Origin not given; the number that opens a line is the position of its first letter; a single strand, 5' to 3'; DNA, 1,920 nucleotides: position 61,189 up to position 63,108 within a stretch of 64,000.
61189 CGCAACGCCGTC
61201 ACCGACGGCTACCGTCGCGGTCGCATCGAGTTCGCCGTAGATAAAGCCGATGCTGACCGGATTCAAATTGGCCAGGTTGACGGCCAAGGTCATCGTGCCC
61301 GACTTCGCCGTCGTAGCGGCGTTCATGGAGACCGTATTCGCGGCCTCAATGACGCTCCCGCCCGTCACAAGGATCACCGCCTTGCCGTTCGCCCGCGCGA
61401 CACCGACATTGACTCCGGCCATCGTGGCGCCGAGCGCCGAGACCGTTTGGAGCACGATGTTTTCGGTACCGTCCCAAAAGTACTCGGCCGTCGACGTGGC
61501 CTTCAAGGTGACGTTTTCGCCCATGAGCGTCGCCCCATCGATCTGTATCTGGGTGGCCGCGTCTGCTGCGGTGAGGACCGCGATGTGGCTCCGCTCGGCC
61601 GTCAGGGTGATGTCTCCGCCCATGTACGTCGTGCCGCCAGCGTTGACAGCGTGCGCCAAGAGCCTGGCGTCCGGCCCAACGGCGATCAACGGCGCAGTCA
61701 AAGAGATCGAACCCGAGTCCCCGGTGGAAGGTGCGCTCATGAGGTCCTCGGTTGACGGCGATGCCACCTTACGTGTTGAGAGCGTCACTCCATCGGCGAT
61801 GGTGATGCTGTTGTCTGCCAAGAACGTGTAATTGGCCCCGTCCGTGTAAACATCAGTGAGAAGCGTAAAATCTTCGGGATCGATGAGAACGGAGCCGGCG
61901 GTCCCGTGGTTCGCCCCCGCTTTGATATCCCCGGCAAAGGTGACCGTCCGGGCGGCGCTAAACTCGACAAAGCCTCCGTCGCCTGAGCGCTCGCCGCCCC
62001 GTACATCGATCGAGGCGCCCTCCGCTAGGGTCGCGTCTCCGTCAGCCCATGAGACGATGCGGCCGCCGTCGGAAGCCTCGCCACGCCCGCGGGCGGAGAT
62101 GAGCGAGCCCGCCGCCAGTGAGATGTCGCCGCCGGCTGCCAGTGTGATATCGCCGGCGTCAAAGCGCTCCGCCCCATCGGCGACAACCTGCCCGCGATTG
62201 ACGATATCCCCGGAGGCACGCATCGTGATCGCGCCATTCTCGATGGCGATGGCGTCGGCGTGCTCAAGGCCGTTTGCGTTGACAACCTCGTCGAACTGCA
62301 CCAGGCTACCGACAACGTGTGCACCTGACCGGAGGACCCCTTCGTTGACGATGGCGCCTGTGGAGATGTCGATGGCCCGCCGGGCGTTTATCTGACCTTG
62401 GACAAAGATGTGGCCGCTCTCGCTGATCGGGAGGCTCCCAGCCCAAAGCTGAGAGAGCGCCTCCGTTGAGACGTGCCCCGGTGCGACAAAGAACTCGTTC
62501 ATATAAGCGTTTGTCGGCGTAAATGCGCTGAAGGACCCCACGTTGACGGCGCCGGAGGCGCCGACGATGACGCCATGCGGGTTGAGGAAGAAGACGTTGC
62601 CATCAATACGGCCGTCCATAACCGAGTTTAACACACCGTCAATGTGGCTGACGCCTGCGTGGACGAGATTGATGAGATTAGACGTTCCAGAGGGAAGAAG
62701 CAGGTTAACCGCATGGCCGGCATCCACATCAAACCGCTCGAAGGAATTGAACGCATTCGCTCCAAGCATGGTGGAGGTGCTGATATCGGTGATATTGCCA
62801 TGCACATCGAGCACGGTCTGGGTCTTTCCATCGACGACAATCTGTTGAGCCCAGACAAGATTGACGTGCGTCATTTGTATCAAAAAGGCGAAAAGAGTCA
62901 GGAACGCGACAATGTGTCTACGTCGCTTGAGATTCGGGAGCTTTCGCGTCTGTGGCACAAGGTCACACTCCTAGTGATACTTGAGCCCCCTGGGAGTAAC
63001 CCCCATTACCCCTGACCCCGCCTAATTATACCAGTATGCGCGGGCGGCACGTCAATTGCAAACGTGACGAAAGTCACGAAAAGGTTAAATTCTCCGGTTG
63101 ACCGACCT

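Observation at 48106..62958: A 14.85-kb gene encodes a 4,950-aa TpsA-like exoprotein, with no TpsB partner gene adjacent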

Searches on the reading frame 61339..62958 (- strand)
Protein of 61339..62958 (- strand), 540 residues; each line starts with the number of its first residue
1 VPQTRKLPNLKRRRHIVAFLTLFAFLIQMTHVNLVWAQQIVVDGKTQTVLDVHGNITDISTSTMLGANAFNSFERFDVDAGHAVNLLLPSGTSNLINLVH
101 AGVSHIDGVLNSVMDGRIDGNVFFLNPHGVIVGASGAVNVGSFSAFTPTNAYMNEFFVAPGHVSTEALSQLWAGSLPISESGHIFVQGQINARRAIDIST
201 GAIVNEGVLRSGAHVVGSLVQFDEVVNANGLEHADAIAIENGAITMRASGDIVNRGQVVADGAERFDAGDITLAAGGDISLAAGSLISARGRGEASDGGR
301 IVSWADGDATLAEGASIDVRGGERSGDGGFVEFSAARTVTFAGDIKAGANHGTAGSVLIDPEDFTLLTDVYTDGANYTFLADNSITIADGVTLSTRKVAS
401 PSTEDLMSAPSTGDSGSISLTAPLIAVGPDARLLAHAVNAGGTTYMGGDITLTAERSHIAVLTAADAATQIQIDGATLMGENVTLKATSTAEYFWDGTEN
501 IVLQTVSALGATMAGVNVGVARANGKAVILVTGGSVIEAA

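Call 24: search_protein_families(library=pfam, proteins=[window:61339-62958:-], max_evalue=1)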
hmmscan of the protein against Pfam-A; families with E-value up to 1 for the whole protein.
window:61339-62958:- (540 aa): 1 family
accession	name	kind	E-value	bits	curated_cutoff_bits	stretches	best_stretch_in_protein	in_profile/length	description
PF05860.19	TPS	-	8.5e-16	59.1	33.5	1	39-261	2-238/252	TPS secretion domain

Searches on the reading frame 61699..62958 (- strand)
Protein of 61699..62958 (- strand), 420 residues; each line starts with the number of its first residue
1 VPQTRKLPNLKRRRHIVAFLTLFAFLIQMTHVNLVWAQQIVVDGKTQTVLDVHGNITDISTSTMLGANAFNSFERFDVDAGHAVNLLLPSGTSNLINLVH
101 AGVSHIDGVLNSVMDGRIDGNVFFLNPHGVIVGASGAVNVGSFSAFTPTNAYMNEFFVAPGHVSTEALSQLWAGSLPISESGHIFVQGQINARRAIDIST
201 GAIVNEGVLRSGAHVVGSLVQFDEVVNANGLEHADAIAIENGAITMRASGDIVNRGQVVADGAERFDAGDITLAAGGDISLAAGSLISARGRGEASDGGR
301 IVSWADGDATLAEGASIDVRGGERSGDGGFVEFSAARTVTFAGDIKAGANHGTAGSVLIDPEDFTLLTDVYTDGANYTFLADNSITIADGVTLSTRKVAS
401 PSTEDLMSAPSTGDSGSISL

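Call 7: search_protein_families(library=pfam, proteins=[window:61759-62958:-], max_evalue=0.01)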
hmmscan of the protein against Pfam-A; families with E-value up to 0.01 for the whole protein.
window:61759-62958:- (400 aa): 1 family
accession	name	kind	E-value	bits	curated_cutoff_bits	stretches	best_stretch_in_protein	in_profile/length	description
PF05860.19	TPS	-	6e-15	56.3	33.5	1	39-261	2-238/252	TPS secretion domain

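Call 9: find_homologous_proteins(query=window:61699-62958:-, max_evalue=0.00001)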
Query window:61699-62958:- (420 aa): 20 proteins with E <= 0.00001 among 8000 candidates.
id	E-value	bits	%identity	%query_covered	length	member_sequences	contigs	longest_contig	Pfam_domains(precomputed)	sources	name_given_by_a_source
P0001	9.6e-115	402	50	99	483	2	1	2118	PF05860.20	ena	-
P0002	1.5e-82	296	43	100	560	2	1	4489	PF05860.20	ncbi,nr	ncbi:MAG TPA: leukotoxin LktA family filamentous adhesin, partial [Rhodocyclaceae bacterium]|nr:leuk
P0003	1.8e-81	292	47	91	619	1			PF05860.20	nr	nr:leukotoxin LktA family filamentous adhesin [Burkholderiales bacterium]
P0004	3.8e-76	275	47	82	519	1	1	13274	PF05860.20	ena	-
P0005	1.6e-72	263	44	85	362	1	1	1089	PF05860.20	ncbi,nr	ncbi:MAG: leukotoxin LktA family filamentous adhesin, partial [Candidatus Omnitrophica bacterium]|nr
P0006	7.4e-72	261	41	93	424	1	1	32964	PF05860.20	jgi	jgi:filamentous hemagglutinin family protein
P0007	7.0e-69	251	40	97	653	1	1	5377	PF05860.20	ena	-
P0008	3.5e-67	245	40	99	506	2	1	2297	PF05860.20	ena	-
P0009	1.3e-64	237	43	80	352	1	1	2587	PF05860.20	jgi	jgi:filamentous hemagglutinin family protein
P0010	4.4e-63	232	41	87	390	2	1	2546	PF05860.20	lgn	-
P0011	9.8e-56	208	40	77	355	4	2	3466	PF05860.20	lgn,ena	-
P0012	4.5e-45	173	44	52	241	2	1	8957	PF05860.20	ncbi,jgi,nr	ncbi:MAG: leukotoxin LktA family filamentous adhesin [Planctomycetaceae bacterium]|nr:leukotoxin Lkt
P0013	6.4e-38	149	41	57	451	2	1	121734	PF05860.20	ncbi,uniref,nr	ncbi:leukotoxin LktA family filamentous adhesin [Alkalilimnicola ehrlichii]|uniref:Filamentous haema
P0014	1.6e-24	105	40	48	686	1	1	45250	-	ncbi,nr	ncbi:MAG TPA: leukotoxin LktA family filamentous adhesin, partial [Rhodocyclaceae bacterium]|nr:leuk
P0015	2.1e-18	85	42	17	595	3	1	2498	PF05860.20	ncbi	ncbi:hypothetical protein AFK68_01830, partial [Hydrocoleum sp. CS-953]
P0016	6.1e-14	70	41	21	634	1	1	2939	PF05860.20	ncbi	ncbi:MAG: filamentous hemagglutinin N-terminal domain-containing protein [Microcoleaceae cyanobacter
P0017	8.4e-11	60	27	84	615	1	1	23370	PF05860.20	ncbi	-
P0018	8.9e-9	53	27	70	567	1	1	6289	PF05860.20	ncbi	ncbi:MAG: filamentous hemagglutinin N-terminal domain-containing protein, partial [Candidatus Eremio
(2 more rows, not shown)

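Call 11: find_related_loci(query=A1, collection=genome_contigs, flank=10000)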
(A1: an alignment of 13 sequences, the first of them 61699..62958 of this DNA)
Query A1 (420 aa) in genome_contigs; peptide patterns used: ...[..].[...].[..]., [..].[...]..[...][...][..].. (x = any residue, [..] = any of these).
317 stretches matched a pattern; 229 encode a relative of the query (tblastn E <= 1e-3); the best 80 are kept; 80 distinct loci.
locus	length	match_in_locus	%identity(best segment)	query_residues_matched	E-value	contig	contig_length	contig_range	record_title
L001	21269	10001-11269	45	2-420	5e-109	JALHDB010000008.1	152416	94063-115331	MAG: Negativicutes bacterium isolate 1-no_shock_S1_026 scaffold_41, whole genome shotgun sequence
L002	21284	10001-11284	46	5-420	1e-107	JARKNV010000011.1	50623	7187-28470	MAG: Selenomonadales bacterium isolate D110_maxbin.017 k141_179408, whole genome shotgun sequence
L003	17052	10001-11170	49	34-420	6e-104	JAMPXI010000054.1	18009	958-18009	MAG: Desulfuromonadales bacterium isolate R2F_R2FSRR_metabat.27 R2F_C1637, whole genome shotgun sequence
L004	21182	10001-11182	46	38-420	4e-102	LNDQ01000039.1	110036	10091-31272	MAG: Betaproteobacteria bacterium Ga0077523 Ga0077523_1031.1, whole genome shotgun sequence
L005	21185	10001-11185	46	37-420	5e-102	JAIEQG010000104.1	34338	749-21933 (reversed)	MAG: Burkholderiales bacterium isolate co.spades.DASTOOL.2.5kb_123 c_000000441140, whole genome shotgun sequence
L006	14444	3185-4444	45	4-420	9e-101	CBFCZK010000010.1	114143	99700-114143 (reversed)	MAG TPA_asm: uncultured Thiomicrorhabdus sp. isolate SRR26215684_metabat2_82 genome assembly, contig: ERZ25073497.15, wh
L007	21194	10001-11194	47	36-420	4e-100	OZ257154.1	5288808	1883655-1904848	MAG: Burkholderiales bacterium isolate 5a1f4b7f-29eb-4d11-b998-9e1cb223b6c6 genome assembly, chromosome: 1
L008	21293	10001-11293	44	5-420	9e-100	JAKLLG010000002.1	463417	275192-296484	MAG: Rhodocyclaceae bacterium isolate MAG.136 MAG.136-scaffold_7, whole genome shotgun sequence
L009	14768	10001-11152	48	37-420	6e-100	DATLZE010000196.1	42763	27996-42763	MAG TPA_asm: Burkholderiales bacterium isolate SMAG_U13290 k141_506039, whole genome shotgun sequence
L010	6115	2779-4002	47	12-420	9e-99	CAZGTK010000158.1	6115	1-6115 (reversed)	MAG TPA_asm: uncultured Burkholderiales bacterium isolate SRP329715_co1_76 genome assembly, contig: NODE_19988_length_61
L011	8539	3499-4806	43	14-420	2e-97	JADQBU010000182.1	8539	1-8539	MAG: Halanaerobiales bacterium isolate Soudan_4 NODE_2226_length_8539_cov_4.988213, whole genome shotgun sequence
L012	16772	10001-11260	45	10-420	6e-97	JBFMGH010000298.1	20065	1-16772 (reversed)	MAG: Cyanobacteriota bacterium isolate MAG292 MAG292_298, whole genome shotgun sequence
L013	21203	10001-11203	44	16-420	8e-97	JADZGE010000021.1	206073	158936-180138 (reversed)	MAG: Burkholderiales bacterium isolate SJ92 c_000000305815, whole genome shotgun sequence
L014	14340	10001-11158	45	11-398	7e-96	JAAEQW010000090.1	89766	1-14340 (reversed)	MAG: Candidatus Omnitrophota bacterium isolate Gpa_28 GpaG_CONTIG1057975, whole genome shotgun sequence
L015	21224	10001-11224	45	7-420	2e-95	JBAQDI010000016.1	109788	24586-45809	MAG: Azonexus sp. isolate MFD03280_ilm_asm_bin15 k127_118649, whole genome shotgun sequence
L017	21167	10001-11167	47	36-420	5e-95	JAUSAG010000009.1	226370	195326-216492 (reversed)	MAG: Methylotenera sp. isolate E6_maxbin.001 E6_k141_215667, whole genome shotgun sequence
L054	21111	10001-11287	40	12-420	2e-81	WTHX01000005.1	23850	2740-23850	MAG: Alphaproteobacteria bacterium isolate PL36310bin_3 NODE_220_length_23850_cov_9.424501, whole genome shotgun sequenc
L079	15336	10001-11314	40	6-420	3e-75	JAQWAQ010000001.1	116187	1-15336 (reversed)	MAG: Negativicutes bacterium isolate STF2_20 NODE_188_length_116209_cov_3.848426_Sandtown_F2, whole genome shotgun seque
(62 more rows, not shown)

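Call 16: search_protein_families(library=pfam, proteins=[L014:8286-9971:+, L054:6759-9569:+, L006:167-1918:+, L008:5700-9503:+, L007:6960-8609:-, L017:6836-8860:-, L002:7006-9582:-, L079:6905-9418:+, L003:6371-8740:+, L012:7185-9137:-], max_evalue=0.001)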
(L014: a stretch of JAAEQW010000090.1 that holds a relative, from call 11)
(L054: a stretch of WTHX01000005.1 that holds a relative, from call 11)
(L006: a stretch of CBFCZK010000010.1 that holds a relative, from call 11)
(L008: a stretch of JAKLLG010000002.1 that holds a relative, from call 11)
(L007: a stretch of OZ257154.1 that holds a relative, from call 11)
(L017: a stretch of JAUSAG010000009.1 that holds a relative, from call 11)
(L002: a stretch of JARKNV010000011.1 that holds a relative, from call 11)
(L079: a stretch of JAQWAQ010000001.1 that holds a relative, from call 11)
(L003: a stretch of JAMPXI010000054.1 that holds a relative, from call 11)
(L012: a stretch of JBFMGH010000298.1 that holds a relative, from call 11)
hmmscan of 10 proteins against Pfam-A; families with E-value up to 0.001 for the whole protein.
L014:8286-9971:+ (562 aa): 4 families
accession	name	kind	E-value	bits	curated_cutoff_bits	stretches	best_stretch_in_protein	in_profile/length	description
PF03865.19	ShlB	-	2.1e-24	87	22.7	1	229-524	6-310/311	Haemolysin secretion/activation protein ShlB/FhaC/HecB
PF01103.29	Omp85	-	3.1e-17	63.5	24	1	377-558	126-321/325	Omp85 superfamily domain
PF08479.16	POTRA_2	-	6.8e-16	58.3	24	1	89-162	2-75/76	POTRA domain, ShlB-type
PF07244.20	POTRA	-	3.8e-06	27.9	21.3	0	89-144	2-57/79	Surface antigen variable number repeat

L054:6759-9569:+ (937 aa): 4 families
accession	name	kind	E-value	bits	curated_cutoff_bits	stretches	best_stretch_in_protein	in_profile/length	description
PF03865.19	ShlB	-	1.2e-15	58.3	22.7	1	579-887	1-309/311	Haemolysin secretion/activation protein ShlB/FhaC/HecB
PF08479.16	POTRA_2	-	1.7e-13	50.6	24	1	444-516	2-74/76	POTRA domain, ShlB-type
PF23197.1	IG_AIR9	-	4.5e-11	42.9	27.5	1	248-329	2-84/87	AIR9 A9 domain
PF07244.20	POTRA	-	7e-05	23.9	21.3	0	445-494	3-52/79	Surface antigen variable number repeat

L006:167-1918:+ (584 aa): 3 families
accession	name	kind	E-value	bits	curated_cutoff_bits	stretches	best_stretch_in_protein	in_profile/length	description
PF02518.31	HATPase_c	-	4e-21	76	26.4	1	328-435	2-108/111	Histidine kinase-, DNA gyrase B-, and HSP90-like ATPase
PF00512.31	HisKA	-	3e-08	34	26.9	1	219-283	2-66/66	His Kinase A (phospho-acceptor) domain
PF00072.30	Response_reg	-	5.7e-08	33.4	30.2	1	466-551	1-81/111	Response regulator receiver domain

L008:5700-9503:+ (1268 aa): 4 families
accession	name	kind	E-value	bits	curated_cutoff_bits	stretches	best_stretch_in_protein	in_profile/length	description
PF13191.12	AAA_16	-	1.5e-22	81.3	32.6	1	480-661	1-159/167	AAA ATPase domain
PF03704.23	BTAD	-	5.5e-21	75.9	22.1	1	125-274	2-145/146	Bacterial transcriptional activator domain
PF13401.12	AAA_22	-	8.6e-06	26.5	27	1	501-668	3-120/130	AAA domain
PF00211.25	Guanylate_cyc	-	2.2e-05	24.6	21.9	1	334-454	42-173/183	Adenylate and Guanylate cyclase catalytic domain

L007:6960-8609:- (550 aa): 7 families
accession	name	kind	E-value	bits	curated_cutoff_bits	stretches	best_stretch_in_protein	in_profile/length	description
PF13738.12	Pyr_redox_3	-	1.9e-15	57.3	30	1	75-279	1-206/305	Pyridine nucleotide-disulphide oxidoreductase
PF00743.25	FMO-like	-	7.2e-13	48.3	22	1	73-284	3-230/532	Flavin-binding monooxygenase-like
PF01266.30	DAO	-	1.6e-11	44.8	27.9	1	73-115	1-43/353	FAD dependent oxidoreductase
PF13450.12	NAD_binding_8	-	2.6e-10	40.9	21.9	1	76-142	1-65/68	NAD(P)-binding Rossmann-like domain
PF01593.30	Amino_oxidase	-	4e-07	30.1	19.8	0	81-114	1-33/443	Flavin containing amine oxidoreductase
PF07992.20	Pyr_redox_2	-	1e-06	28.8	26.1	1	73-284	2-188/291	Pyridine nucleotide-disulphide oxidoreductase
PF13434.12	Lys_Orn_oxgnase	-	4.7e-05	23.1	21.3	0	140-262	89-213/339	L-lysine 6-monooxygenase/L-ornithine 5-monooxygenase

L017:6836-8860:- (675 aa): 2 families
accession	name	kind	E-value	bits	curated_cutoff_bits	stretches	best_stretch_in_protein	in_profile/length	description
PF02518.31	HATPase_c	-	2.3e-10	41.3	26.4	1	573-663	3-110/111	Histidine kinase-, DNA gyrase B-, and HSP90-like ATPase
PF13581.12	HATPase_c_2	-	7.1e-06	26.5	27.4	1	568-630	24-101/127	Histidine kinase-like ATPase domain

L002:7006-9582:- (859 aa): 0 families

L079:6905-9418:+ (838 aa): 3 families
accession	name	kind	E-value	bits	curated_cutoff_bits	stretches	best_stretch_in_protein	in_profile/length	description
PF00196.25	GerE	-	3.3e-15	55.9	23.5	1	777-831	2-56/57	Bacterial regulatory proteins, luxR family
PF17874.7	TPR_MalT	-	8.4e-10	38.9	45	1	525-740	121-335/336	MalT-like TPR region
PF08281.18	Sigma70_r4_2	-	0.00054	20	25.7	0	775-815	8-49/54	Sigma-70, region 4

L003:6371-8740:+ (790 aa): 5 families
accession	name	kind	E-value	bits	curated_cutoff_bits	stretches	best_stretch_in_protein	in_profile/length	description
PF22521.2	HypF_C_2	-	8e-86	288.2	27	1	525-768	1-241/241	Carbamoyltransferase, Kae1-like Domain, second subdomain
PF01300.24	Sua5_yciO_yrdC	-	4.5e-43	147.2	25.1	1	233-406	3-178/178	Telomere recombination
PF07503.17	zf-HYPF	-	2.5e-35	120.4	23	2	131-164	1-34/34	HypF finger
PF17788.7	HypF_C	-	3.2e-35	121.2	23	1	419-516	2-99/99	HypF Kae1-like domain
PF00708.24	Acylphosphatase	-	5.6e-19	68.6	22.5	1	30-112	2-85/85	Acylphosphatase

L012:7185-9137:- (651 aa): 0 families

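Call 28: search_solved_structures(query=window:61699-62958:-, max_evalue=1, show_alignments=1)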
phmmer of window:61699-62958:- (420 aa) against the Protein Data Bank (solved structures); distinct sequences matched with E-value up to 1: 2.
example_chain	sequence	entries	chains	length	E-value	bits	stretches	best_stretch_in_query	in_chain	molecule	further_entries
2odl_A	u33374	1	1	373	9.4e-11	44.7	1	50-324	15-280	Adhesin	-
4i84_A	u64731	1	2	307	0.0018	20.7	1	73-209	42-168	Heme/hemopexin-binding protein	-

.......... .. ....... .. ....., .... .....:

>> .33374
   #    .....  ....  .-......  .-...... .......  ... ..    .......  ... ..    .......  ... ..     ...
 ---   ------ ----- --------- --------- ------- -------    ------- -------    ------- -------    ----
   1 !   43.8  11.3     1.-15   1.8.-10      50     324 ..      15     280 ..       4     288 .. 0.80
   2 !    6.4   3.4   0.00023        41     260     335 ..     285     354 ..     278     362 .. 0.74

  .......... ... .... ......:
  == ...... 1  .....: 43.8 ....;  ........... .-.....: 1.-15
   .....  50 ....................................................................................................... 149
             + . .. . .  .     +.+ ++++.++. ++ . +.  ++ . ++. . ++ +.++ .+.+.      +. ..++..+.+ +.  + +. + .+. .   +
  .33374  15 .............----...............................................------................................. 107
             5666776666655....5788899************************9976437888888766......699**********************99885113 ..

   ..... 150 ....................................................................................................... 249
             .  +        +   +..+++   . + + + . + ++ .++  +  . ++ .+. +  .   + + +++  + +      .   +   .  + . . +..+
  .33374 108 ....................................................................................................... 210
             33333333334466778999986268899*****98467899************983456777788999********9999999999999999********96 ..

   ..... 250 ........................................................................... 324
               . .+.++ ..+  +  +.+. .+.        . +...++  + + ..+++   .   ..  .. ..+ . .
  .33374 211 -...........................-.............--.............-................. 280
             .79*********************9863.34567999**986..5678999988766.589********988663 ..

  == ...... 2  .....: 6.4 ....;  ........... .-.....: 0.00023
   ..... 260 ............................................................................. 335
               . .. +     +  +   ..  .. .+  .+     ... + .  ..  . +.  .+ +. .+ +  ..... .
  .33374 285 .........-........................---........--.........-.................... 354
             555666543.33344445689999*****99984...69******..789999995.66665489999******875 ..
